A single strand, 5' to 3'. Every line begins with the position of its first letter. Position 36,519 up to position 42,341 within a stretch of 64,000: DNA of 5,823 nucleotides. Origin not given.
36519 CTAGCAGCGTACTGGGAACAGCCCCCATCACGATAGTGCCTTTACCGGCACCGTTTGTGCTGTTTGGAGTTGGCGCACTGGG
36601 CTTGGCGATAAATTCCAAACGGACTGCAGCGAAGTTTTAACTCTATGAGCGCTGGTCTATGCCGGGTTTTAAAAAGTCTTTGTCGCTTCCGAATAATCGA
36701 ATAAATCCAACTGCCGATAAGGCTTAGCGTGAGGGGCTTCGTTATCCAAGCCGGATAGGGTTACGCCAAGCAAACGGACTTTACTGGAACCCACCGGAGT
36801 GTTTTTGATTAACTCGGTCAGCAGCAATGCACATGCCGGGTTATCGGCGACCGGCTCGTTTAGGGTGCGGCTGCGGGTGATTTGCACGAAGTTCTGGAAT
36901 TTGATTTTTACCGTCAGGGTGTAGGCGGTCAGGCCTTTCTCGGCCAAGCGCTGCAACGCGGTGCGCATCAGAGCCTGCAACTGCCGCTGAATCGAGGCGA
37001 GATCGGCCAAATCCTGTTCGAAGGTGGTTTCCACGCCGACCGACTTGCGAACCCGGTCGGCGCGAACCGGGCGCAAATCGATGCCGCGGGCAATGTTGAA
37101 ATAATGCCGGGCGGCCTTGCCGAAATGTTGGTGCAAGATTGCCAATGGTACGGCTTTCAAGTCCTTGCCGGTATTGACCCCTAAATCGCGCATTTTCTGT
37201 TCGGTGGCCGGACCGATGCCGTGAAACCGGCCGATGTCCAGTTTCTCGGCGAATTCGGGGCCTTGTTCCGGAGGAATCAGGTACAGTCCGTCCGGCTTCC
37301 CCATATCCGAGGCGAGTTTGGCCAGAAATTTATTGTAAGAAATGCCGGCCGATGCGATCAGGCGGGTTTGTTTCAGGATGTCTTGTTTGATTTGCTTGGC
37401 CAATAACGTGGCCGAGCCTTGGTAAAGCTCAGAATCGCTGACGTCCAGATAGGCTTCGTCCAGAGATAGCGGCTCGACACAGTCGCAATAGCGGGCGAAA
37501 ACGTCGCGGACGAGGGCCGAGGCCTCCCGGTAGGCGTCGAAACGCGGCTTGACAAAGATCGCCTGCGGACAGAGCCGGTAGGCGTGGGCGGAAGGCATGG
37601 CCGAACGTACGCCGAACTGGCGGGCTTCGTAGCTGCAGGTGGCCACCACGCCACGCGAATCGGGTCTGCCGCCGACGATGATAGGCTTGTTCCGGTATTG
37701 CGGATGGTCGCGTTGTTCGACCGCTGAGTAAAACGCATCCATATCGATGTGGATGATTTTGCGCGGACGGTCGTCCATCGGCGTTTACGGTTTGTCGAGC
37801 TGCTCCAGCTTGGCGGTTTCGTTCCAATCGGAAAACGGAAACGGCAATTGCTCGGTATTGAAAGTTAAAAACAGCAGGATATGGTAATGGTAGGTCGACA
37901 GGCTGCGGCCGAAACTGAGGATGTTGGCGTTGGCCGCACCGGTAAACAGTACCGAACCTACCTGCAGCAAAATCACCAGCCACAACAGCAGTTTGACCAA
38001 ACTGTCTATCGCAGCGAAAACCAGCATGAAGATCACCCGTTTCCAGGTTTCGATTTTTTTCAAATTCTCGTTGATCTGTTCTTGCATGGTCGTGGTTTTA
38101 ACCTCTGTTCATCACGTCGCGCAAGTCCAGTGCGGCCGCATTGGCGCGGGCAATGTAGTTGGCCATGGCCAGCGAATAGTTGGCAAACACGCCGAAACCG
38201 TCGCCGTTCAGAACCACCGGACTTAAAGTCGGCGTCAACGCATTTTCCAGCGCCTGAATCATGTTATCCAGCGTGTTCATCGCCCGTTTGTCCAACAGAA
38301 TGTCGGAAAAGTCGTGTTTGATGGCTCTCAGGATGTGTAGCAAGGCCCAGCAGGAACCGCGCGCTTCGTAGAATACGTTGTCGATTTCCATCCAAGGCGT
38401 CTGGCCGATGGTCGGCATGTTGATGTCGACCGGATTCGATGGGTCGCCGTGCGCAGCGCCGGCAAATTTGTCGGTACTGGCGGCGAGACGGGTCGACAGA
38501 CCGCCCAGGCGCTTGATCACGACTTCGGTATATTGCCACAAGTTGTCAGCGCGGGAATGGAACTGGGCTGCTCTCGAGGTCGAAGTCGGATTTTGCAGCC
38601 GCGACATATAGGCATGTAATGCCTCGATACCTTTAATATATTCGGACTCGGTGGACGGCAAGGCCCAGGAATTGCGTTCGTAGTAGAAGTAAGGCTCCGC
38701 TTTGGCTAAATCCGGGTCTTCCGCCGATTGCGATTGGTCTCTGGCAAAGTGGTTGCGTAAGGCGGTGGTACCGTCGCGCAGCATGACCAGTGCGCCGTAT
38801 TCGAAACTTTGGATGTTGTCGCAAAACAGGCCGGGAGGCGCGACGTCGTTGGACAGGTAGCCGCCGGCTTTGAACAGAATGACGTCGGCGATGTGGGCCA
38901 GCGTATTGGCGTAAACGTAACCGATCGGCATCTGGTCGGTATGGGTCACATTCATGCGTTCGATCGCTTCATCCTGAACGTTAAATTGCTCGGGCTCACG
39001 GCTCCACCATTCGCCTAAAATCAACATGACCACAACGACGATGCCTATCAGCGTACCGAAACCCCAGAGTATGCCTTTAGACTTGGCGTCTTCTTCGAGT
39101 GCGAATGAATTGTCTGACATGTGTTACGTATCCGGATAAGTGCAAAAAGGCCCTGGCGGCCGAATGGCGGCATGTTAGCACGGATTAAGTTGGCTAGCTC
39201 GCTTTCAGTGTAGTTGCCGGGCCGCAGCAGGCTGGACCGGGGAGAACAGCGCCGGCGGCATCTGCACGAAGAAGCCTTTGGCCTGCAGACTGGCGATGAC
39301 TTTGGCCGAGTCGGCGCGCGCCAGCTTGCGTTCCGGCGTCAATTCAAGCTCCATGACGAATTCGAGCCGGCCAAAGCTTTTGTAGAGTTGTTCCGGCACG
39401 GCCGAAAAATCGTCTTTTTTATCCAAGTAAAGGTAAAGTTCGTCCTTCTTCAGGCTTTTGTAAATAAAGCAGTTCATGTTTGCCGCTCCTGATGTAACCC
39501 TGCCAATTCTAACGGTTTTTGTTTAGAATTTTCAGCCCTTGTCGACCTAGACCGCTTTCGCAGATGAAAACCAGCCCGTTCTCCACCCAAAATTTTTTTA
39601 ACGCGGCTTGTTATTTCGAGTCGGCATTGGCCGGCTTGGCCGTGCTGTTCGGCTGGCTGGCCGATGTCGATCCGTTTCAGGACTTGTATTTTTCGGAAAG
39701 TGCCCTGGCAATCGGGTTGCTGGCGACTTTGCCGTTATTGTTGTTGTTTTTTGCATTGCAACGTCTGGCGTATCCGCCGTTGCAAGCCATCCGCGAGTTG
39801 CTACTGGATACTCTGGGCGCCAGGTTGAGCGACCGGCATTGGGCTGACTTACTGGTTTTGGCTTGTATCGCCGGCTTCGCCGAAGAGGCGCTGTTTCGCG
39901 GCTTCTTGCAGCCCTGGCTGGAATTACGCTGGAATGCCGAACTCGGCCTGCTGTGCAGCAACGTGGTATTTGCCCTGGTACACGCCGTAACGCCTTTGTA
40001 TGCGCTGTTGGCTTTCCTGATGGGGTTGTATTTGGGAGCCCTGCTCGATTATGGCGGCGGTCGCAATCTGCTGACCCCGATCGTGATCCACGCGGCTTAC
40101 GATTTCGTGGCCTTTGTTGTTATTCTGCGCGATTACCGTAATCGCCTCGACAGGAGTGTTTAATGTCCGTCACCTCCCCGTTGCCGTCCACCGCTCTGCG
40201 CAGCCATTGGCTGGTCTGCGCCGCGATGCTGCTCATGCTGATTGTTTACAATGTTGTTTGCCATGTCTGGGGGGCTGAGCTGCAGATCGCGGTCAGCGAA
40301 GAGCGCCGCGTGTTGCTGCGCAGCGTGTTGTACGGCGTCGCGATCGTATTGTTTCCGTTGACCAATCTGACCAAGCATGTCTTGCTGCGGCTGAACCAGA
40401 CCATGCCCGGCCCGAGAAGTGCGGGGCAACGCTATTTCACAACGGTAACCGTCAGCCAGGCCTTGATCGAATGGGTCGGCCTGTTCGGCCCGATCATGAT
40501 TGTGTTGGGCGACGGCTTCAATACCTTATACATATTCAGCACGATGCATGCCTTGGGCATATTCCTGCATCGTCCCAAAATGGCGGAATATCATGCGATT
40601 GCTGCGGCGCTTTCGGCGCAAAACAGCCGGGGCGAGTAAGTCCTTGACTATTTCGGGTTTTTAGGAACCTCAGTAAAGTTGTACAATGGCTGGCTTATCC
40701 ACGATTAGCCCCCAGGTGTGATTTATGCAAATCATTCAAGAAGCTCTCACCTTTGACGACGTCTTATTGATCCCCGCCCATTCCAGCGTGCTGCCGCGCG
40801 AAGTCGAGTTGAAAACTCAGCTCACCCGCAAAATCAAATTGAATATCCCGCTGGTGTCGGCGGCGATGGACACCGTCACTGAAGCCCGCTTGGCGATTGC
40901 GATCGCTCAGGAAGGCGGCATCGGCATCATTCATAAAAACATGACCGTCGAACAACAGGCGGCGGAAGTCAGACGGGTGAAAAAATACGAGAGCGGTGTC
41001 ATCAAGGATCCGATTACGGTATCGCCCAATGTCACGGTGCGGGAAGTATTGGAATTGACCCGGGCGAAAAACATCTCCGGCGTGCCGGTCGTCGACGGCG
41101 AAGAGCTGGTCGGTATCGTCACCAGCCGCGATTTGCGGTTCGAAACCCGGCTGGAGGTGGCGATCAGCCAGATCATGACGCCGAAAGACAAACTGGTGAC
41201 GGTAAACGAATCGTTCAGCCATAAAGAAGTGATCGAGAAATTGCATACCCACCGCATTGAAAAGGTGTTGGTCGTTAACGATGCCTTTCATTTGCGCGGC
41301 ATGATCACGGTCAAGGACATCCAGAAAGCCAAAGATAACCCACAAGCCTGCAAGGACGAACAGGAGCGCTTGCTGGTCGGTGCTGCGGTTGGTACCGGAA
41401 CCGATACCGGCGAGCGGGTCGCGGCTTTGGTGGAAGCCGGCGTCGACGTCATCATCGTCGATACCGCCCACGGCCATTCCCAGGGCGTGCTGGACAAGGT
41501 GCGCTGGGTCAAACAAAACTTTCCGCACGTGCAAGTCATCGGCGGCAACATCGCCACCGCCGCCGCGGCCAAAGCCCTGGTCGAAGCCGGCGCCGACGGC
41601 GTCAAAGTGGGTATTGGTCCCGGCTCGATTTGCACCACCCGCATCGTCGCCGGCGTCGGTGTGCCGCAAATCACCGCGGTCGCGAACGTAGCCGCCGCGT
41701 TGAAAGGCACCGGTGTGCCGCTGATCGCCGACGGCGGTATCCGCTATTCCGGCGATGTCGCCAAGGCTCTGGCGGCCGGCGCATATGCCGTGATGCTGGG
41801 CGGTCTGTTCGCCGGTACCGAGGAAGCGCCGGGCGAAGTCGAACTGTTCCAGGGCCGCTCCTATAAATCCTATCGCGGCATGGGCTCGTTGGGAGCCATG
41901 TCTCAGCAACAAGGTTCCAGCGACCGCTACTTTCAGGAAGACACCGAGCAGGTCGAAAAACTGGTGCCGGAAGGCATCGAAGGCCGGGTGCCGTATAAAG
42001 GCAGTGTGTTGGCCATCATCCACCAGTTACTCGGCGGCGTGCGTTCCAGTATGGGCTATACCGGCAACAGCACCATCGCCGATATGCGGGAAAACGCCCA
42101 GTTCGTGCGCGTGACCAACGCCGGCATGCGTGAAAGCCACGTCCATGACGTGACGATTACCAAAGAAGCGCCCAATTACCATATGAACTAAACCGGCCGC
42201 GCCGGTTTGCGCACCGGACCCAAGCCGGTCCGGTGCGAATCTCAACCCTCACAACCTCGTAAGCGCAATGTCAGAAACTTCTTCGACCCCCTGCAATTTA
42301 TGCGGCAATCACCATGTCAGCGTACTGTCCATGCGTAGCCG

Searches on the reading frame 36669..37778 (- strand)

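Call 32: search_protein_families(library=pfam, proteins=[window:36669-37778:-], max_evalue=0.00001)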
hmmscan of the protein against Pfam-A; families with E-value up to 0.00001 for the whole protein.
window:36669-37778:- (369 aa): 3 families
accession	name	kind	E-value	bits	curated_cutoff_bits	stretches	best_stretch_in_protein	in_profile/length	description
PF00817.25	IMS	-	7e-51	172.5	23.2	1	11-158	1-148/148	impB/mucB/samB family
PF11799.13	IMS_C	-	1.6e-24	86.9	20.7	1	244-359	1-109/109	impB/mucB/samB family C-terminal domain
PF21999.2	IMS_HHH_1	-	7.6e-07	29.9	27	1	187-234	5-53/53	DNA polymerase-iota, thumb domain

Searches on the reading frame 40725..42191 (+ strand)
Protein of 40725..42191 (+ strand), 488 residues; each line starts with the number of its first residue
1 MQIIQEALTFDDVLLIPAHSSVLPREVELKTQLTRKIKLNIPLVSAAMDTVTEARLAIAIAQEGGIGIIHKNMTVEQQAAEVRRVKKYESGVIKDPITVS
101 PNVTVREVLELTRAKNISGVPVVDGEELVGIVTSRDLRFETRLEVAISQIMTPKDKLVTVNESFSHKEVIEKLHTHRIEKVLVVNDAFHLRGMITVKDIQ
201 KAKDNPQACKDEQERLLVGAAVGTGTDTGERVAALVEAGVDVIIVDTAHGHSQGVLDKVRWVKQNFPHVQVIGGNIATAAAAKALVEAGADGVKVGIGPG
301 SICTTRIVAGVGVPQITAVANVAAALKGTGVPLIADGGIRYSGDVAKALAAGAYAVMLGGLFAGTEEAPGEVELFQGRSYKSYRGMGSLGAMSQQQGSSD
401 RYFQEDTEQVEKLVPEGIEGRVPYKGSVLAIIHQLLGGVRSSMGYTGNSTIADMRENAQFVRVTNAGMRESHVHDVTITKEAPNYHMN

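Call 32: search_protein_families(library=pfam, proteins=[window:40725-42191:+], max_evalue=0.00001)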
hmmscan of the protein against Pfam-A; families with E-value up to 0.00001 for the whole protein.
window:40725-42191:+ (488 aa): 4 families
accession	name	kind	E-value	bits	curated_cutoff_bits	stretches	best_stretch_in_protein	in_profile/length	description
PF00478.31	IMPDH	-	7.2e-168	558.4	25.6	1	7-474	1-345/345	IMP dehydrogenase / GMP reductase domain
PF00571.33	CBS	-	3.1e-22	79.1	24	2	93-138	6-52/57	CBS domain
PF03060.21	NMO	-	1.1e-14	55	28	2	202-369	76-232/331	Nitronate monooxygenase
PF01070.24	FMN_dh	-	1.3e-08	34.7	24.9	1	256-363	207-306/350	FMN-dependent dehydrogenase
